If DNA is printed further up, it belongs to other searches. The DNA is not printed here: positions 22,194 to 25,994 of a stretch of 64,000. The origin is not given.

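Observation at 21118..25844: dnaE2 is translationally coupled to a catalytically intact DinB; no ImuB or ImuA' partner is visible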

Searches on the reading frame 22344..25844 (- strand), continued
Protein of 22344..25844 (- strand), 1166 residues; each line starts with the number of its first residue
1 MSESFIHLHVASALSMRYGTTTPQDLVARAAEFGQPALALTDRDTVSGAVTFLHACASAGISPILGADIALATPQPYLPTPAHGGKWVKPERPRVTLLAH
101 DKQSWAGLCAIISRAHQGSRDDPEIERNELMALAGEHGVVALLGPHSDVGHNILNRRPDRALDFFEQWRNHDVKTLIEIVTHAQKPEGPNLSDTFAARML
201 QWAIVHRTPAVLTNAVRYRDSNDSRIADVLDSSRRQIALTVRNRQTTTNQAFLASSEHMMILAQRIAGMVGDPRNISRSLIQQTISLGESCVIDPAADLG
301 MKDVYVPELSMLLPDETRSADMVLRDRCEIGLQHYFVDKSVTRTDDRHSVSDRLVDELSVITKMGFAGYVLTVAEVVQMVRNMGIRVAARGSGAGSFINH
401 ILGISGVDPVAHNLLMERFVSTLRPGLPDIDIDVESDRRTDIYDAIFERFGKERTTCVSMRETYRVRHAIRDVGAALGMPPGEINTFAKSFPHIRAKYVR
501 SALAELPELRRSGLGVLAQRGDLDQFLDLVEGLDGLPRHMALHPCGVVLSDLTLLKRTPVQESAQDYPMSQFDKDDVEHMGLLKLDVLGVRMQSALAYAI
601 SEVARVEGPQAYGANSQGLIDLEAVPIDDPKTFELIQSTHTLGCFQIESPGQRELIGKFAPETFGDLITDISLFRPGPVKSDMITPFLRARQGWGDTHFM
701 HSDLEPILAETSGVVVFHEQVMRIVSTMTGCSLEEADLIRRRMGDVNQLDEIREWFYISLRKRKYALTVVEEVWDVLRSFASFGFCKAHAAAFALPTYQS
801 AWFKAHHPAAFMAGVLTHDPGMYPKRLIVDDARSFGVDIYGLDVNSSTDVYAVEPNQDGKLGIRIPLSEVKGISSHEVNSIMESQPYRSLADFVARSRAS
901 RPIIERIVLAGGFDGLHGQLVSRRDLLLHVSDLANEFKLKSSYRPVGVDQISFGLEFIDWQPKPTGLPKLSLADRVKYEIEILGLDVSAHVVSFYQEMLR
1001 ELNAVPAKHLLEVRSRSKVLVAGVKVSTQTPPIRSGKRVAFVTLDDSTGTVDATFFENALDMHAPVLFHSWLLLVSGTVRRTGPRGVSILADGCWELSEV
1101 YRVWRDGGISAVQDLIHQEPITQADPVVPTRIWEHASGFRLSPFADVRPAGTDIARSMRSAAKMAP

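Call 55: find_homologous_proteins(query=L017:3398-4921:+, max_evalue=1e-10)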
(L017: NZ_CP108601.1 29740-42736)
Query L017:3398-4921:+ (508 aa): 2128 proteins with E <= 1e-10 among 8000 candidates; the best 120 are listed.
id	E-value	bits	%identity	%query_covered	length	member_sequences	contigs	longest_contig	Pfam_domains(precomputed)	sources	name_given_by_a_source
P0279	0.0e+0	1104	100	100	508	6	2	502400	PF00817.26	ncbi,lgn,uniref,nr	ncbi:DNA polymerase Y family protein [Streptomyces sp. NBC_01176]|uniref:DNA polymerase Y family pro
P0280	6.0e-284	961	88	99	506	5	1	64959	PF00817.26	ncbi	ncbi:DNA polymerase Y family protein [Streptomyces phaeochromogenes]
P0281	1.4e-279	946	85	100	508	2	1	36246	PF00817.26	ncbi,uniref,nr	ncbi:DNA polymerase Y family protein [Streptomyces flaveus]|uniref:UmuC domain-containing protein n=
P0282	4.2e-277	938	84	99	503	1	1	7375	PF00817.26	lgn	-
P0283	7.3e-275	931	88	90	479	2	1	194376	PF00817.26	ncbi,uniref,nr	ncbi:DNA polymerase Y family protein [Streptomyces montanus]|uniref:DNA polymerase Y family protein 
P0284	4.8e-264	895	81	99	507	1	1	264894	PF00817.26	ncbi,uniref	ncbi:DNA polymerase Y family protein [Streptomyces sp. NPDC001663]|uniref:DNA polymerase Y family pr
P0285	4.0e-259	879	80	99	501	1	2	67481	PF00817.26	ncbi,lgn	ncbi:DNA polymerase Y family protein [Streptomyces sp. NPDC001450]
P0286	4.3e-258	876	80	99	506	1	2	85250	PF00817.26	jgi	jgi:protein ImuB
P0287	4.9e-253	859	77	99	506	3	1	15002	PF00817.26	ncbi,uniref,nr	ncbi:DNA polymerase Y family protein [Streptomyces sp. PSKA30]|uniref:DNA polymerase Y family protei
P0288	1.2e-252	858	78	100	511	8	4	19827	PF00817.26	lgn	-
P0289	3.4e-251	853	77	99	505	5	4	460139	PF00817.26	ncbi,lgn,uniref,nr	ncbi:DNA polymerase Y family protein (plasmid) [Streptomyces cellulosae]|uniref:DNA polymerase Y fam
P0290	4.3e-250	849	77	98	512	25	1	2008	PF00817.26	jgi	jgi:protein ImuB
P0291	7.4e-250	848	77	99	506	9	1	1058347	PF00817.26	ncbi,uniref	ncbi:DNA polymerase Y family protein [Streptomyces sp. CA-106110]|uniref:DNA polymerase Y family pro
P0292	5.8e-249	845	77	99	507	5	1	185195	PF00817.26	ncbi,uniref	ncbi:DNA polymerase Y family protein [Streptomyces sp. NPDC051642]|uniref:DNA polymerase Y family pr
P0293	1.2e-248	844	77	99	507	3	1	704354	PF00817.26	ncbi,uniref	ncbi:DNA polymerase Y family protein [Streptomyces sp. NPDC007896]|uniref:Y-family DNA polymerase n=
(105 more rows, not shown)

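Call 61: find_related_loci(query=A3, collection=genome_contigs, flank=5000)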
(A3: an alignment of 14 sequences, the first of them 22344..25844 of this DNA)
Query A3 (1166 aa) in genome_contigs; peptide patterns used: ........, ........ (x = any residue, [..] = any of these).
600 stretches matched a pattern (row limit reached: there are more); 588 encode a relative of the query (tblastn E <= 1e-3); the best 80 are kept; 80 distinct loci.
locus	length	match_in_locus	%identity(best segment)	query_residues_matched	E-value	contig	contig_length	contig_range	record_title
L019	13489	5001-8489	77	1-1166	0e+0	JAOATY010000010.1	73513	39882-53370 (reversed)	MAG: Candidatus Nanopelagicales bacterium isolate AF21_PE0_T1_S7_48_15 T1_S7_160_length_73513_cov_8, whole genome shotgu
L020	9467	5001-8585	55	5-1157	0e+0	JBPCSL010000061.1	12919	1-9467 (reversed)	MAG: Candidatus Nanopelagicales bacterium S1Ck117_912460_flag_0_multi_13.0613_len_12919, whole genome shotgun sequence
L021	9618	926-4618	53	5-1152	0e+0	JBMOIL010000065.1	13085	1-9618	MAG: Candidatus Nanopelagicales bacterium isolate Deming_bin.440 contig13796, whole genome shotgun sequence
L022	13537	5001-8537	53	3-1164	0e+0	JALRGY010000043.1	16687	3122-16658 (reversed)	MAG: Candidatus Nanopelagicales bacterium isolate MLJ.2 NODE_43_length_16687_cov_3.448224, whole genome shotgun sequence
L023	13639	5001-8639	52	5-1151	0e+0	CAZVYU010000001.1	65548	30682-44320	MAG TPA_asm: uncultured Actinomycetes bacterium isolate SRP286056_co1_342 genome assembly, contig: NODE_389_length_65548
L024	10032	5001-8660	52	4-1155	0e+0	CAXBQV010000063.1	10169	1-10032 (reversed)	MAG TPA_asm: uncultured bacterium isolate SRR1786281_concoct_30 genome assembly, contig: ERZ2945103.991, whole genome sh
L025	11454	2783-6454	50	2-1156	0e+0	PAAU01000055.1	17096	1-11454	MAG: Micrococcales bacterium isolate NAT138 MHASMcontig_1905292, whole genome shotgun sequence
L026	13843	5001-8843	50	2-1116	0e+0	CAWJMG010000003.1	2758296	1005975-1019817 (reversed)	MAG: uncultured Actinomycetes bacterium isolate MFD02832.bin.1.159 genome assembly, contig: contig_7793, whole genome sh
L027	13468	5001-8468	53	5-1151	0e+0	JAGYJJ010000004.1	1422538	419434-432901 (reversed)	MAG: Candidatus Nanopelagicales bacterium isolate M30B38 contig_5199, whole genome shotgun sequence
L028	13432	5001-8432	53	5-1141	0e+0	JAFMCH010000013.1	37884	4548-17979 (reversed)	MAG: Actinomycetota bacterium isolate CPBay_Spr15L08_64 NODE_515_length_37884_cov_5.134130, whole genome shotgun sequenc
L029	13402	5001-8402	53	3-1132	0e+0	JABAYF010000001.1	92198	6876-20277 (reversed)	MAG: Candidatus Nanopelagicales bacterium isolate HE327_NSB002 NODE_280_length_92198_cov_26.223381, whole genome shotgun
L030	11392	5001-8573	52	5-1166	0e+0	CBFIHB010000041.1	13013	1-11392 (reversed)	MAG: Actinomycetes bacterium isolate Co_bin_879_indstr genome assembly, contig: Co_bin_879_indstr_c41, whole genome shot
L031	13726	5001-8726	51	1-1156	0e+0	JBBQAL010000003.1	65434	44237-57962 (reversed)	MAG: Candidatus Nanopelagicales bacterium isolate Co_metawrap_1463 Cmw_1463_k141_11903868_length_65434_cov_11.0000, whol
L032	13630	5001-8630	52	4-1155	0e+0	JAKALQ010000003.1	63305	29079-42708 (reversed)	MAG: Actinomycetes bacterium isolate WY5.bin130 NODE_688_length_63305_cov_2.581690, whole genome shotgun sequence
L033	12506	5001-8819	49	2-1166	0e+0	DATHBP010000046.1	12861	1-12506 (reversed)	MAG TPA_asm: Nocardioidaceae bacterium isolate SMAG_U10719 k141_465712, whole genome shotgun sequence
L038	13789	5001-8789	50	2-1166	0e+0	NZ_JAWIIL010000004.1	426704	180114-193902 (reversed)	Intrasporangium zincisolvens strain YIM S08009 Scaffold4, whole genome shotgun sequence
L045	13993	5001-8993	47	1-1166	0e+0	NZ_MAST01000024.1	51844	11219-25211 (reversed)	Humibacillus sp. DSM 29435 contig30, whole genome shotgun sequence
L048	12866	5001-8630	50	3-1166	0e+0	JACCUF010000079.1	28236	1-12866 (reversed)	MAG: Geodermatophilaceae bacterium isolate MGR_bin93 SD2897-2912_k127_6518790, whole genome shotgun sequence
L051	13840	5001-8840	48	1-1154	0e+0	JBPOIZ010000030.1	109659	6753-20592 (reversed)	MAG: Actinomycetota bacterium isolate MAG_3177 c_000000599947, whole genome shotgun sequence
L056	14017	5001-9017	46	3-1166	0e+0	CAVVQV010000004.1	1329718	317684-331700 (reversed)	MAG: uncultured Actinomycetota bacterium isolate MFD02581.bin.3.448 genome assembly, contig: contig_25547, whole genome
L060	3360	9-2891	56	196-1166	0e+0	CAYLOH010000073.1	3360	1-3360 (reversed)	MAG TPA_asm: uncultured Rubrivirga sp. isolate SRP318679_co1_230 genome assembly, contig: NODE_40556_length_3360_cov_30.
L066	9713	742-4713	46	1-1159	0e+0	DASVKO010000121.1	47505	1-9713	MAG TPA_asm: Dermatophilaceae bacterium isolate SMAG_U3048 k141_1333100, whole genome shotgun sequence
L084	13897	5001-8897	48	3-1166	0e+0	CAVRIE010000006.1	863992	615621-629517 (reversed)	MAG: uncultured Actinomycetota bacterium isolate MFD05674.bin.1.108 genome assembly, contig: contig_34354, whole genome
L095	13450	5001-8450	47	4-1166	0e+0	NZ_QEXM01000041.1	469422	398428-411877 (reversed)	Streptomyces alfalfae strain XY25 504, whole genome shotgun sequence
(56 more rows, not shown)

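Call 67: search_protein_families(library=pfam, proteins=[L038:8880-9713:+, L045:9099-9911:+, L051:8940-9755:+, L066:4813-5670:+], max_evalue=0.01)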
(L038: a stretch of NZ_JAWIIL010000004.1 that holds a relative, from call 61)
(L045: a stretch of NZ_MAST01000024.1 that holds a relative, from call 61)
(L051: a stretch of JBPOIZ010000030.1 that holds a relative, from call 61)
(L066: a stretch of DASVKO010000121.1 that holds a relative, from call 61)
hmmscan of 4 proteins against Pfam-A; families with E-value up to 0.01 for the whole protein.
L038:8880-9713:+ (278 aa): 9 families
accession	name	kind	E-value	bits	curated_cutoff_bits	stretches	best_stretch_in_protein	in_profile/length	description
PF08241.18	Methyltransf_11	-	1.2e-18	68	21.2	1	64-162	1-94/95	Methyltransferase domain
PF13649.12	Methyltransf_25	-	1.3e-18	67.9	27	1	63-159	1-97/97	Methyltransferase domain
PF08242.18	Methyltransf_12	-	4.8e-18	66.1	30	1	64-161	1-98/98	Methyltransferase domain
PF13489.12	Methyltransf_23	-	1.2e-17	64.5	27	1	50-224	13-164/164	Methyltransferase domain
PF13847.12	Methyltransf_31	-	4.1e-11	43.2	27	1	62-162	6-108/145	Methyltransferase domain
PF01209.24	Ubie_methyltran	-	9.7e-08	32.1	20.1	1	59-170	47-158/233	ubiE/COQ5 methyltransferase family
PF09445.16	Methyltransf_15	-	3e-05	24.1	22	1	63-126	4-67/165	RNA cap guanine-N2 methyltransferase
PF13578.12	Methyltransf_24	-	0.00024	22.4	26.3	1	78-161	19-100/105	Methyltransferase domain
PF05175.20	MTS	-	0.0033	17.5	23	1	62-117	34-90/170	Methyltransferase small domain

L045:9099-9911:+ (271 aa): 9 families
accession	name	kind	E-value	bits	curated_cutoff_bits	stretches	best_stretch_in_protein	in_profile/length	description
PF13489.12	Methyltransf_23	-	3.7e-17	63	27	1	48-216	18-163/164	Methyltransferase domain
PF13649.12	Methyltransf_25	-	3.9e-17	63.1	27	1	56-152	1-97/97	Methyltransferase domain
PF08242.18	Methyltransf_12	-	4.2e-17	63.1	30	1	57-154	1-98/98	Methyltransferase domain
PF08241.18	Methyltransf_11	-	5.1e-17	62.7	21.2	1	57-155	1-94/95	Methyltransferase domain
PF13847.12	Methyltransf_31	-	3.4e-12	46.7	27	1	54-156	5-109/145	Methyltransferase domain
PF01209.24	Ubie_methyltran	-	6.9e-07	29.3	20.1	1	52-164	47-159/233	ubiE/COQ5 methyltransferase family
PF05175.20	MTS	-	0.0002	21.5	23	1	55-111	34-91/170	Methyltransferase small domain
PF09445.16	Methyltransf_15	-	0.00023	21.2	22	1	56-120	4-68/165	RNA cap guanine-N2 methyltransferase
PF13578.12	Methyltransf_24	-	0.00064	21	26.3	1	71-154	19-100/105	Methyltransferase domain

L051:8940-9755:+ (272 aa): 8 families
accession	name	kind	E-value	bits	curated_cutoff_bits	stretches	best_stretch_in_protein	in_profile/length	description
PF08242.18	Methyltransf_12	-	1.4e-18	67.8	30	1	58-155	1-98/98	Methyltransferase domain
PF08241.18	Methyltransf_11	-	1.5e-17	64.4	21.2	1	58-156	1-94/95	Methyltransferase domain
PF13649.12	Methyltransf_25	-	4.6e-17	62.9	27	1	57-153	1-97/97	Methyltransferase domain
PF13489.12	Methyltransf_23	-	3.1e-16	60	27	1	40-214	9-160/164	Methyltransferase domain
PF13847.12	Methyltransf_31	-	6.3e-12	45.8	27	1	55-157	5-109/145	Methyltransferase domain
PF01209.24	Ubie_methyltran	-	9.9e-07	28.8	20.1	1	52-165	46-159/233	ubiE/COQ5 methyltransferase family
PF09445.16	Methyltransf_15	-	0.00079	19.5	22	1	56-126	3-75/165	RNA cap guanine-N2 methyltransferase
PF05175.20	MTS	-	0.002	18.2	23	1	56-127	34-103/170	Methyltransferase small domain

L066:4813-5670:+ (286 aa): 8 families
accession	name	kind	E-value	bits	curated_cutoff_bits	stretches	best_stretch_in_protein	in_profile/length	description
PF08241.18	Methyltransf_11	-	6.3e-16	59.2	21.2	1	73-169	2-93/95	Methyltransferase domain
PF13649.12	Methyltransf_25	-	2.1e-15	57.6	27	1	71-167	1-97/97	Methyltransferase domain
PF13489.12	Methyltransf_23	-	1.1e-14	55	27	1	64-227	19-159/164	Methyltransferase domain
PF08242.18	Methyltransf_12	-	4.2e-13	50.3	30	1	72-168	1-97/98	Methyltransferase domain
PF13847.12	Methyltransf_31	-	4.3e-11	43.1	27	1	69-173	5-111/145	Methyltransferase domain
PF01209.24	Ubie_methyltran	-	1.1e-05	25.3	20.1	1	59-180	39-160/233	ubiE/COQ5 methyltransferase family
PF09445.16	Methyltransf_15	-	0.00015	21.8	22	1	70-131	3-64/165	RNA cap guanine-N2 methyltransferase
PF05175.20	MTS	-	0.00027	21.1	23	1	70-141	34-103/170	Methyltransferase small domain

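Call 89: predict_structure(alignment_id=A4)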
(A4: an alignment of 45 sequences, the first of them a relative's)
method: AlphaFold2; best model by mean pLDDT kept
length: 503 residues; sequences in the alignment: 45
mean_pLDDT: 82.1   pTM: 0.65
mean pLDDT of the five models: 82.1, 80.9, 78.6, 77.9, 76.9
residues with pLDDT >= 90: 247; 70-90: 147; 50-70: 76; < 50: 33
segments of 3 or more residues with pLDDT < 50: 223-227, 336-347, 398-405
pLDDT, mean of each block of 10 residues (from residue 1): 89 92 93 93 94 96 92 91 89 92 89 95 94 94 90 94 94 88 95 87 84 80 53 93 92 92 80 91 86 84 81 70 90 53 44 57 56 57 57 50 58 83 94 88 92 90 52 78 92 87 83
secondary structure, 60 per line:
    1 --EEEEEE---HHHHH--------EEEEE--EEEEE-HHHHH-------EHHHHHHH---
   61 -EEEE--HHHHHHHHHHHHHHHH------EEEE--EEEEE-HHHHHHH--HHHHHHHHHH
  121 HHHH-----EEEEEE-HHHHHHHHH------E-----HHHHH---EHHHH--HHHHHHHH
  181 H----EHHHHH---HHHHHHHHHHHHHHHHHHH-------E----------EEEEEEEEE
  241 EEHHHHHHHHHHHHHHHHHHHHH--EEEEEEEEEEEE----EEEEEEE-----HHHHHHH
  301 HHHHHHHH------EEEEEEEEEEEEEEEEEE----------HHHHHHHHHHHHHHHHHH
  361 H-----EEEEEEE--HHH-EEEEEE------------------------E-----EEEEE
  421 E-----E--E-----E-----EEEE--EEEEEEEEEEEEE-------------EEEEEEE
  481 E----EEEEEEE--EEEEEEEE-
elements in order: E3-8 H12-16 E25-29 E32-36 H38-42 H51-57 E62-65 H68-83 E90-93 E96-100 H102-108 H111-124 E130-135 H137-145 H158-162 H167-170 H173-181 H187-191 H195-213 E232-242 H243-263 E266-277 E282-288 H294-308 E315-332 H343-361 E367-373 E380-385 E416-421 E442-445 E448-460 E474-481 E486-492 E495-502
